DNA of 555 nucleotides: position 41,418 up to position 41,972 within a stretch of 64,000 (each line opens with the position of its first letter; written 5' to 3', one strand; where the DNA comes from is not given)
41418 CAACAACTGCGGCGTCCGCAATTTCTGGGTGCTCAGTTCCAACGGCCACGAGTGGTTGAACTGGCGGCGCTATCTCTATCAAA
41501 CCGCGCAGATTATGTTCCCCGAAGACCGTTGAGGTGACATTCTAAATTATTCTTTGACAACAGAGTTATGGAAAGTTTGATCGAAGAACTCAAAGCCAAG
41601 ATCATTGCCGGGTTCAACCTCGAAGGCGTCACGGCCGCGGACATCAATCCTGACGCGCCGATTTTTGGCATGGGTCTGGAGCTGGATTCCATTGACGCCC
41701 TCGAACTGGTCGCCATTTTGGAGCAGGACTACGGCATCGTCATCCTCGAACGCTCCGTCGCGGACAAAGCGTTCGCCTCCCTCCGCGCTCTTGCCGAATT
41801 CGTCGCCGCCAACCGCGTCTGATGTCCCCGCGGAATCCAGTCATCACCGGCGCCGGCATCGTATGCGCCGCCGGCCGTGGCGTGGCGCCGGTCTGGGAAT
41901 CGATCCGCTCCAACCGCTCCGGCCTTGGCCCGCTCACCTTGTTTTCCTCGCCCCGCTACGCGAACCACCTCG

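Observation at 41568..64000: Large aryl-polyene/flexirubin-type lipid biosynthetic gene cluster with a halogenase and several atypical additions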

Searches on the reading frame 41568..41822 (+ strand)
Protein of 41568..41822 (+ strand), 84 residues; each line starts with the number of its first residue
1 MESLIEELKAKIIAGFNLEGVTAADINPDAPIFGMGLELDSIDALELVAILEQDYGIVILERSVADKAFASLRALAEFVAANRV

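Call 4: search_protein_families(library=pfam, proteins=[window:41568-41822:+], max_evalue=0.01)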
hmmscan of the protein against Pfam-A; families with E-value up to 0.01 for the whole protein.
window:41568-41822:+ (84 aa): 1 family
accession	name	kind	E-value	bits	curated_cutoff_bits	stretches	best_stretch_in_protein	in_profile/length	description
PF00550.31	PP-binding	-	2.7e-08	34.4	20.8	1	20-79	12-67/67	Phosphopantetheine attachment site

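Call 7: search_protein_families(library=ncbifam, proteins=[window:41568-41822:+], max_evalue=0.001)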
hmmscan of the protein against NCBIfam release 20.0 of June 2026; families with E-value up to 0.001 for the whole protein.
window:41568-41822:+ (84 aa): 9 families
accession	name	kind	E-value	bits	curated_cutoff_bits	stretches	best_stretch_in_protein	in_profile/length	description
NF006617.0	PRK09184.1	subfamily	6e-19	67.9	70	1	2-84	12-95/96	phosphopantetheine-binding protein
NF003757.0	PRK05350.1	equivalog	8.3e-07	29.1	65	1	3-81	6-75/83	acyl carrier protein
NF005798.0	PRK07639.1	equivalog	1.1e-06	29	100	1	36-81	35-80/91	petrobactin biosynthesis protein AsbD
TIGR00517.1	acyl_carrier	equivalog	7.2e-06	25.8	70.45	1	19-80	16-74/77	acyl carrier protein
NF058660.1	cispen_ACP_AmcB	equivalog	8.2e-06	25.9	80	1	36-81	32-77/80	cispentacin biosynthesis acyl carrier protein AmcB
NF052616.1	ACP_for_OlsHI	equivalog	2.8e-05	24.4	130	1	1-81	1-79/83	ornithine lipid biosynthesis acyl carrier protein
NF002148.0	PRK00982.1-2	subfamily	0.00026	20.8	71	1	20-61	18-58/79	acyl carrier protein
NF005480.0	PRK07081.1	equivalog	0.00035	20.4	72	1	21-80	17-74/83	acyl carrier protein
NF002149.0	PRK00982.1-3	equivalog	0.00077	19.4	106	1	5-62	4-58/78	acyl carrier protein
